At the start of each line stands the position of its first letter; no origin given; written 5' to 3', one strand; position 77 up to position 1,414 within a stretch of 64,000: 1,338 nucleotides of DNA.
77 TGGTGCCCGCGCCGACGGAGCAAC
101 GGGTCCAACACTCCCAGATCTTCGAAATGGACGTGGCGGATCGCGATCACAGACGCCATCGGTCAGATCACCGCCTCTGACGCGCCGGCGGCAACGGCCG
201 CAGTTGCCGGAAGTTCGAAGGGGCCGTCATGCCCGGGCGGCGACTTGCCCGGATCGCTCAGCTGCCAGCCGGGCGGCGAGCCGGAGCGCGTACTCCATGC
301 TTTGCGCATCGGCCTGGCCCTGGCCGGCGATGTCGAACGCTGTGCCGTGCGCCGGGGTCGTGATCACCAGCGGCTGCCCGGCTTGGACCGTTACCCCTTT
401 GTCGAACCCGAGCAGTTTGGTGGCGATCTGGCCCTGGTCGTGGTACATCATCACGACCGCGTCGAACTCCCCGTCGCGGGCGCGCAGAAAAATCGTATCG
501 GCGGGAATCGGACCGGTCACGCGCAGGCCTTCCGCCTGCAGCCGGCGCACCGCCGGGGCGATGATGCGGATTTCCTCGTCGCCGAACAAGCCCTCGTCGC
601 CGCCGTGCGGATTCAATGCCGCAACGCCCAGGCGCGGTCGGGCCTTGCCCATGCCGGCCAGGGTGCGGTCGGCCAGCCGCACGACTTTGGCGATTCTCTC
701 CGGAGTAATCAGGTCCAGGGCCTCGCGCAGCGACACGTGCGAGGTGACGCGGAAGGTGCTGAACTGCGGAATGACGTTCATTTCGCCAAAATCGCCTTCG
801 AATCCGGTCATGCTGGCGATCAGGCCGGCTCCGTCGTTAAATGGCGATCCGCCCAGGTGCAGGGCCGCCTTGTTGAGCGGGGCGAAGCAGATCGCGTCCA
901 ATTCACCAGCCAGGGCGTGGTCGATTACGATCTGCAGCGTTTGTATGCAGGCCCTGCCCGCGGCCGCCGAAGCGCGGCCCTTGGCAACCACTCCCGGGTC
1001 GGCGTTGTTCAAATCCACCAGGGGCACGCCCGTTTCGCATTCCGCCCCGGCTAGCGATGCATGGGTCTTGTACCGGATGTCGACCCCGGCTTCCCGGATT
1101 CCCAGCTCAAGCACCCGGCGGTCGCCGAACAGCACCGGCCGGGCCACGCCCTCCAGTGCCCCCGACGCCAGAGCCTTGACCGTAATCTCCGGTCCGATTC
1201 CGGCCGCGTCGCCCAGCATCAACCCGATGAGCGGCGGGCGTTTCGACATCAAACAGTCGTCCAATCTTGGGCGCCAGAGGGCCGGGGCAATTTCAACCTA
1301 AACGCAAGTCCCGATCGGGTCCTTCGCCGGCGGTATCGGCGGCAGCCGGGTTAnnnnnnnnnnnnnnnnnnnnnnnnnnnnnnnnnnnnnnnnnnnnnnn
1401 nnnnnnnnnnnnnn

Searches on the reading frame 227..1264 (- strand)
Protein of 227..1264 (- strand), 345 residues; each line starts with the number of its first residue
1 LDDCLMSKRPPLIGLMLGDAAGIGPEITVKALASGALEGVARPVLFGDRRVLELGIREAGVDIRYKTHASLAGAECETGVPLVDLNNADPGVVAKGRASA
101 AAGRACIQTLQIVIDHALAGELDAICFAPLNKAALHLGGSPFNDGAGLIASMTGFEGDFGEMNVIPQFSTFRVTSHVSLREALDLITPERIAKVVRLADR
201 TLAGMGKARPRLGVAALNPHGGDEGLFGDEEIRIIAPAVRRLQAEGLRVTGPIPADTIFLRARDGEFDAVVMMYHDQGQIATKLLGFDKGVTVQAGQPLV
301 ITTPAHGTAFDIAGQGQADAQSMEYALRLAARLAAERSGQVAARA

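Call 3: search_protein_families(library=pfam, proteins=[window:227-1264:-], max_evalue=1)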
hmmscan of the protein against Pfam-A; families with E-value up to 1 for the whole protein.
window:227-1264:- (345 aa): 2 families
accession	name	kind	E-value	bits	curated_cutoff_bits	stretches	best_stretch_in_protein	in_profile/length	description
PF04166.17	PdxA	-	3.7e-87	292.8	27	1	41-330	3-286/286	Pyridoxal phosphate biosynthetic protein PdxA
PF00180.25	Iso_dh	-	0.15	11.7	27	1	288-323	260-294/348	Isocitrate/isopropylmalate dehydrogenase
